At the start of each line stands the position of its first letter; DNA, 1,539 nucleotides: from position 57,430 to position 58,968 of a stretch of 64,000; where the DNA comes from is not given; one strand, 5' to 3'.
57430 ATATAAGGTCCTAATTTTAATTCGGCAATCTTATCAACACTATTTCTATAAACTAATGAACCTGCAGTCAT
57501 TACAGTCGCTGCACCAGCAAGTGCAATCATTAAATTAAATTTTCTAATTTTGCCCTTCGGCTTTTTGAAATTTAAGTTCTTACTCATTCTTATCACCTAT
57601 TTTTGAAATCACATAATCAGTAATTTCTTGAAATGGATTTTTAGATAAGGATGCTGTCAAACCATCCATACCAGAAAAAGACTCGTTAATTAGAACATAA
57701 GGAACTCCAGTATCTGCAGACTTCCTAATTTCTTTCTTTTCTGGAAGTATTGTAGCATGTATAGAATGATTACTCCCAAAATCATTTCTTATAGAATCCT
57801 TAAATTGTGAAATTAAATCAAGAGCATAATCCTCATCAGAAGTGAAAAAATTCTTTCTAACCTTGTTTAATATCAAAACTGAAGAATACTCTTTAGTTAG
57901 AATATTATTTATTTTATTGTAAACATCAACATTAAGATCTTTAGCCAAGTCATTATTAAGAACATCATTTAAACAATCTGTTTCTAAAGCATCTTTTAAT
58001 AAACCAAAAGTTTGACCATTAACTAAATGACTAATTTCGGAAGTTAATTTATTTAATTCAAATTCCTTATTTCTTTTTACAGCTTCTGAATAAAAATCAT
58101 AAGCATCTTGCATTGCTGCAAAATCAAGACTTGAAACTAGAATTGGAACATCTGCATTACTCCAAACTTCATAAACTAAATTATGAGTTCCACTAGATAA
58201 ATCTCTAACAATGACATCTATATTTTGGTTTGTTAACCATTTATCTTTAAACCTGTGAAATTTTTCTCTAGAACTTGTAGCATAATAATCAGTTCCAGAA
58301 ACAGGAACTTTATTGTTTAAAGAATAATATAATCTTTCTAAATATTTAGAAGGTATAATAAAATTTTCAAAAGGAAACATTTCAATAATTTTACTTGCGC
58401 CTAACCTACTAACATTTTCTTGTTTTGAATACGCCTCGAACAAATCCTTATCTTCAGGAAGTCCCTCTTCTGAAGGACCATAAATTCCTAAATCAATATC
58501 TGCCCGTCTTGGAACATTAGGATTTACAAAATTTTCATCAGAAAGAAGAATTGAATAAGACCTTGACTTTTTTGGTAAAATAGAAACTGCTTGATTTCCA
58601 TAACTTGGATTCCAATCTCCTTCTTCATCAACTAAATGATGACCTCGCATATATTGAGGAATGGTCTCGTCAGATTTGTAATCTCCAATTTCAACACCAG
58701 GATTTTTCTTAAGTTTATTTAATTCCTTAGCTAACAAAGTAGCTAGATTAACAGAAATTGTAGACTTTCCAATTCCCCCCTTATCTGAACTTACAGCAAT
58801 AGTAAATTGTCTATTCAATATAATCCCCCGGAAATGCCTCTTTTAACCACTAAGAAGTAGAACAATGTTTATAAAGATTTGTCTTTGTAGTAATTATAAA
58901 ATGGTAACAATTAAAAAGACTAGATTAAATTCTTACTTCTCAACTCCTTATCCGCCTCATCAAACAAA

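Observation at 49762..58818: Six-gene operon led by a ParA/MinD-like ATPase and encoding only exported or surface proteins: a candidate novel cell-surface assembly system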

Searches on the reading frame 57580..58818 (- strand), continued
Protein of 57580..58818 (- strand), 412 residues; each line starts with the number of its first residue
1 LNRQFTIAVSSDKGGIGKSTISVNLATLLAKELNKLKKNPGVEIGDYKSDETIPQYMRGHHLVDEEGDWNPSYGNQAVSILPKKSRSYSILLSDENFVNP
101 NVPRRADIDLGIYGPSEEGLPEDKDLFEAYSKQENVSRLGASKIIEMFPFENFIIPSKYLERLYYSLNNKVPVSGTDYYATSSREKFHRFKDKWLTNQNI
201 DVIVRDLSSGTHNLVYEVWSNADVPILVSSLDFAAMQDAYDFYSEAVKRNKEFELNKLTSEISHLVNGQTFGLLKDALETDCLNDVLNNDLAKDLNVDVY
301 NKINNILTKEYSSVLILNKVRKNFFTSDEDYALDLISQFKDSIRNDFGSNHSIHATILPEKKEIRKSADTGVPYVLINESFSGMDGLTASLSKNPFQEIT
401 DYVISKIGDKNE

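Call 56: find_encoding_contigs(protein=window:57580-58818:-, flank=10000, max_places=4)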
Protein window:57580-58818:- (412 aa): 4 contigs read that carry it; 3 places shown.
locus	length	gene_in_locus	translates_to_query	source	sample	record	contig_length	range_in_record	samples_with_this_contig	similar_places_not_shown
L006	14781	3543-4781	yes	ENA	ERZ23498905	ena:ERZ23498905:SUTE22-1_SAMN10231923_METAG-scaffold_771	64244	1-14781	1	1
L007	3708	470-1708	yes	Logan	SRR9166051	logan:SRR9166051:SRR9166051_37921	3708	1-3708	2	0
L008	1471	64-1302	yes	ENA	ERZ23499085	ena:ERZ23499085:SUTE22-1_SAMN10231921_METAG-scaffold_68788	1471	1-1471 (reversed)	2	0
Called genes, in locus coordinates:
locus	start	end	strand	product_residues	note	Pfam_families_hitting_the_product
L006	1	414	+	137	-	?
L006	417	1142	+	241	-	PF00535:Glycos_transf_2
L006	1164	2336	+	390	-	PF01073:3Beta_HSD (faint), PF01370:Epimerase, PF02719:Polysacc_synt_2 (faint), PF04321:RmlD_sub_bind (weak), PF16363:GDP_Man_Dehyd, PF01370:Epimerase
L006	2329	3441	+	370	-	PF01073:3Beta_HSD, PF01370:Epimerase, PF02719:Polysacc_synt_2, PF07993:NAD_binding_4 (faint), PF16363:GDP_Man_Dehyd, PF01370:Epimerase, PF16363:GDP_Man_Dehyd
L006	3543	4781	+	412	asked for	PF01656:CbiA (faint), PF10609:ParA (weak)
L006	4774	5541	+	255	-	-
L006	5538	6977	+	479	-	-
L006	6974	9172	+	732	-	PF17963:Big_9 (faint), PF22352:K319L-like_PKD (faint), PF18911:PKD_4, PF00801:PKD (weak), PF18911:PKD_4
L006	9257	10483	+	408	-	PF07705:CARDB (faint), PF10633:NPCBM_assoc (faint), PF11614:FixG_C (weak)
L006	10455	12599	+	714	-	-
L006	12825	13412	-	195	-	-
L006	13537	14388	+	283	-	-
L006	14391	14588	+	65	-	-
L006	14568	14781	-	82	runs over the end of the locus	PF02643:DUF192 (weak)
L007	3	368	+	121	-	?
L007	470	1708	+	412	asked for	PF01656:CbiA (faint), PF10609:ParA (weak)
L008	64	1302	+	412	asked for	PF01656:CbiA (faint), PF10609:ParA (weak)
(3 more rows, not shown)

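Call 57: search_protein_families(library=padloc, proteins=[window:57580-58818:-], max_evalue=0.01)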
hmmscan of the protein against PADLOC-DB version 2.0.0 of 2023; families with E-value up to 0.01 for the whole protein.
window:57580-58818:- (412 aa): 0 families

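Call 64: find_related_loci(query=A1, collection=viral_contigs, flank=8000)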
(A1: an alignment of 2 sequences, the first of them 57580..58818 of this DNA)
Query A1 (412 aa) in viral_contigs; peptide patterns used: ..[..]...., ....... (x = any residue, [..] = any of these).
93 stretches matched a pattern, but none encodes a relative of the query by tblastn (E <= 1e-3).

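Call 72: search_protein_families(library=ncbifam, proteins=[P0006, P0007, P0008, P0009, P0010, P0011], max_evalue=1e-8)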
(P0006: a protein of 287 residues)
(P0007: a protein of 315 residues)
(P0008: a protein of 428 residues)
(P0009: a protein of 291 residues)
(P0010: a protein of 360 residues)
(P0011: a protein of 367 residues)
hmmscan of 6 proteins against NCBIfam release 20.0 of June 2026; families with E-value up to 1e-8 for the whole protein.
P0006 (287 aa): 13 families
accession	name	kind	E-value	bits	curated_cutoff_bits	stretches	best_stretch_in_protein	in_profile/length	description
TIGR01969.1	minD_arch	subfamily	2e-40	138.6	201.75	1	22-271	1-239/251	cell division ATPase MinD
TIGR01968.1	minD_bact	equivalog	6.6e-32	110.9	212.9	1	22-245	2-220/261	septum site-determining protein MinD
NF008079.0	PRK10818.1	equivalog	2.8e-21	76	508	1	22-186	3-166/270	septum site-determining protein MinD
NF041136.1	MrpORP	equivalog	2.1e-18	66.8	450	1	24-266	8-252/365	iron-sulfur cluster carrier protein MrpORP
NF041546.1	ParA_partition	equivalog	2.6e-16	59.8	180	1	23-60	1-38/203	ParA family partition ATPase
TIGR03371.1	cellulose_yhjQ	equivalog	5.1e-16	58.9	157.85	1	23-258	3-237/246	cellulose biosynthesis protein BcsQ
NF047398.1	AAA_KGGVGR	domain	1.6e-13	51.4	90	1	21-60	2-41/190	KGGVGR-motif variant AAA ATPase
NF008669.0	PRK11670.1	equivalog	3.6e-13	49.2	348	1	19-172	105-256/369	iron-sulfur cluster carrier protein ApbC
TIGR01287.1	nifH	equivalog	1e-12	48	394.35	1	28-256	6-238/275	nitrogenase iron protein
NF033200.1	F430_CfbC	exception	1.4e-09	37.7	402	1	28-258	6-234/260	Ni-sirohydrochlorin a,c-diamide reductive cyclase ATP-dependent reductase subunit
TIGR01005.1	eps_transp_fam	subfamily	1.8e-09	36.4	411.7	1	18-164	543-687/754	exopolysaccharide transport protein family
TIGR01007.1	eps_fam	subfamily_domain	5.4e-09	35.9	108.05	0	22-165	18-160/204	polysaccharide biosynthesis tyrosine autokinase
TIGR03018.1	pepcterm_TyrKin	hypoth_equivalog_domain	7.6e-09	35.2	230.65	0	21-170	35-186/207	XrtA-associated tyrosine autokinase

P0007 (315 aa): 8 families
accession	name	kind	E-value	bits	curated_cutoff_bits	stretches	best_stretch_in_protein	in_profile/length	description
TIGR01969.1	minD_arch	subfamily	3.2e-17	62.6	201.75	1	2-157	2-154/251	cell division ATPase MinD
TIGR01968.1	minD_bact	equivalog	1.3e-16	60.7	212.9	1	3-158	4-158/261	septum site-determining protein MinD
NF041136.1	MrpORP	equivalog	9.2e-15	54.8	450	1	3-160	8-165/365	iron-sulfur cluster carrier protein MrpORP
NF008669.0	PRK11670.1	equivalog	2.6e-11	43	348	1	2-157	109-263/369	iron-sulfur cluster carrier protein ApbC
NF008079.0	PRK10818.1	equivalog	9.6e-10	38.2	508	1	3-159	5-161/270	septum site-determining protein MinD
TIGR03815.1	CpaE_hom_Actino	equivalog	3.4e-09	36.3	154.45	1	3-162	114-273/340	septum site-determining protein Ssd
NF041546.1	ParA_partition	equivalog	3.5e-09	36.5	180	0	3-38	2-37/203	ParA family partition ATPase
NF047398.1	AAA_KGGVGR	domain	4.1e-09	37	90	0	3-51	5-53/190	KGGVGR-motif variant AAA ATPase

P0008 (428 aa): 11 families
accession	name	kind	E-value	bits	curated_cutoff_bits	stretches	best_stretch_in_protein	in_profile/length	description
TIGR01969.1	minD_arch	subfamily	1e-26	93.7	201.75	1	10-159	2-148/251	cell division ATPase MinD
TIGR01968.1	minD_bact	equivalog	1.2e-19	70.7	212.9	1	10-159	3-151/261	septum site-determining protein MinD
TIGR03815.1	CpaE_hom_Actino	equivalog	1.7e-16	60.3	154.45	1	5-165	108-268/340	septum site-determining protein Ssd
NF041136.1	MrpORP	equivalog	8.8e-13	48.3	450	1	10-155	7-152/365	iron-sulfur cluster carrier protein MrpORP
TIGR01007.1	eps_fam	subfamily_domain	1.4e-10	41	108.05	1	9-127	18-135/204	polysaccharide biosynthesis tyrosine autokinase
NF047398.1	AAA_KGGVGR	domain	6.2e-10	39.7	90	0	10-59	4-53/190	KGGVGR-motif variant AAA ATPase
TIGR01005.1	eps_transp_fam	subfamily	1.6e-09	36.5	411.7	1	3-129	543-665/754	exopolysaccharide transport protein family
NF008079.0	PRK10818.1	equivalog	4.4e-09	36.1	508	1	10-158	4-152/270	septum site-determining protein MinD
TIGR03371.1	cellulose_yhjQ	equivalog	6e-09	35.7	157.85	0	10-153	3-148/246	cellulose biosynthesis protein BcsQ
NF041546.1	ParA_partition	equivalog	6.8e-09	35.6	180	0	10-47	1-38/203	ParA family partition ATPase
TIGR03018.1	pepcterm_TyrKin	hypoth_equivalog_domain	9.4e-09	34.9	230.65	0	6-93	33-120/207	XrtA-associated tyrosine autokinase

P0009 (291 aa): 10 families
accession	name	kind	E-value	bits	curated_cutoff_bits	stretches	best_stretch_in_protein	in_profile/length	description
TIGR01969.1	minD_arch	subfamily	2.9e-35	121.7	201.75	1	25-274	2-240/251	cell division ATPase MinD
TIGR01968.1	minD_bact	equivalog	1.7e-31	109.5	212.9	1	24-288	2-261/261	septum site-determining protein MinD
NF041136.1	MrpORP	equivalog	1.2e-20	74.2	450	1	22-270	5-255/365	iron-sulfur cluster carrier protein MrpORP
TIGR03371.1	cellulose_yhjQ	equivalog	7.8e-20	71.4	157.85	1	24-267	2-245/246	cellulose biosynthesis protein BcsQ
NF008079.0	PRK10818.1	equivalog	9.2e-16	58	508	1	24-182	3-161/270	septum site-determining protein MinD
NF041546.1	ParA_partition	equivalog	2.6e-14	53.3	180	0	26-61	2-37/203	ParA family partition ATPase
NF008669.0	PRK11670.1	equivalog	9.8e-13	47.7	348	1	16-68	100-152/369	iron-sulfur cluster carrier protein ApbC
TIGR01007.1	eps_fam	subfamily_domain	3e-11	43.2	108.05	1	19-143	13-136/204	polysaccharide biosynthesis tyrosine autokinase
TIGR03815.1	CpaE_hom_Actino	equivalog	6.2e-10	38.7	154.45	0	3-61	91-149/340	septum site-determining protein Ssd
NF047398.1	AAA_KGGVGR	domain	8.6e-09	36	90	0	23-75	2-54/190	KGGVGR-motif variant AAA ATPase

P0010 (360 aa): 10 families
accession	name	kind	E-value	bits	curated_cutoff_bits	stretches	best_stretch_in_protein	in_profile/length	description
TIGR01969.1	minD_arch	subfamily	1.2e-27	96.7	201.75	1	14-163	2-148/251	cell division ATPase MinD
TIGR01968.1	minD_bact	equivalog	5.4e-21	75.1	212.9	1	14-163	3-151/261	septum site-determining protein MinD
TIGR03018.1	pepcterm_TyrKin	hypoth_equivalog_domain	6e-15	55.1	230.65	1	9-136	32-161/207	XrtA-associated tyrosine autokinase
NF008079.0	PRK10818.1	equivalog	2.6e-12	46.6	508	1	13-164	3-154/270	septum site-determining protein MinD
NF008669.0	PRK11670.1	equivalog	6.8e-12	45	348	1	14-68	109-163/369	iron-sulfur cluster carrier protein ApbC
TIGR01007.1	eps_fam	subfamily_domain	3.4e-11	43.1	108.05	1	14-131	19-135/204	polysaccharide biosynthesis tyrosine autokinase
NF041136.1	MrpORP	equivalog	3.9e-11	42.9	450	1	15-161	8-154/365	iron-sulfur cluster carrier protein MrpORP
NF047398.1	AAA_KGGVGR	domain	4.2e-10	40.3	90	0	16-65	6-55/190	KGGVGR-motif variant AAA ATPase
NF041546.1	ParA_partition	equivalog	1.3e-09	37.9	180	0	15-50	2-37/203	ParA family partition ATPase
TIGR03371.1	cellulose_yhjQ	equivalog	1.5e-09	37.7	157.85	1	15-160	4-151/246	cellulose biosynthesis protein BcsQ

P0011 (367 aa): 2 families
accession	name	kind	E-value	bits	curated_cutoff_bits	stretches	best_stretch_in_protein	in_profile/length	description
NF041546.1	ParA_partition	equivalog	5.8e-11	42.3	180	0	12-47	1-36/203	ParA family partition ATPase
NF041136.1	MrpORP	equivalog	3.8e-09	36.3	450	1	8-159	5-163/365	iron-sulfur cluster carrier protein MrpORP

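Call 75: search_protein_families(library=phrogs, proteins=[window:57580-58818:-], max_evalue=0.01)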
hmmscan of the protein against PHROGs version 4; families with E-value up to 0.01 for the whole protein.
window:57580-58818:- (412 aa): 1 family
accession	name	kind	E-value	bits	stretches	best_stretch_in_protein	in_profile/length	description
phrog_164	-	DNA, RNA and nucleotide metabolism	3.7e-07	30.5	1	5-32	225-252/500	ParA-like partition protein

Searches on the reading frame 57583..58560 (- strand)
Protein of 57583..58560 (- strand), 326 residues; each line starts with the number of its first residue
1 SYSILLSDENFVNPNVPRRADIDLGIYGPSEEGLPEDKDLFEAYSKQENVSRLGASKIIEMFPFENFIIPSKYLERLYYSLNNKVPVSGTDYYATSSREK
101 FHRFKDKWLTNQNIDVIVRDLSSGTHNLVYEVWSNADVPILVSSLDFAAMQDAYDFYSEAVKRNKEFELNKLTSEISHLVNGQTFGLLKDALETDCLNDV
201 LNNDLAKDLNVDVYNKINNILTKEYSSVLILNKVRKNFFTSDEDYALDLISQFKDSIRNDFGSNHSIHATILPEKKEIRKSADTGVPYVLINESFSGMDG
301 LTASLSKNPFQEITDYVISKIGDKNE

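Call 70: search_protein_families(library=pfam, proteins=[window:57583-58560:-], max_evalue=5)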
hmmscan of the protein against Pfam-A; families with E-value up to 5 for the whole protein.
seq(326 aa): 1 family
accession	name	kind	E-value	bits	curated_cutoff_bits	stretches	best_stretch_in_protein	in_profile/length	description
PF22380.2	Chp1-like_SPOC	-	0.079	13.4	26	1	194-249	61-116/135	Chromo domain-containing protein 1-like, SPOC domain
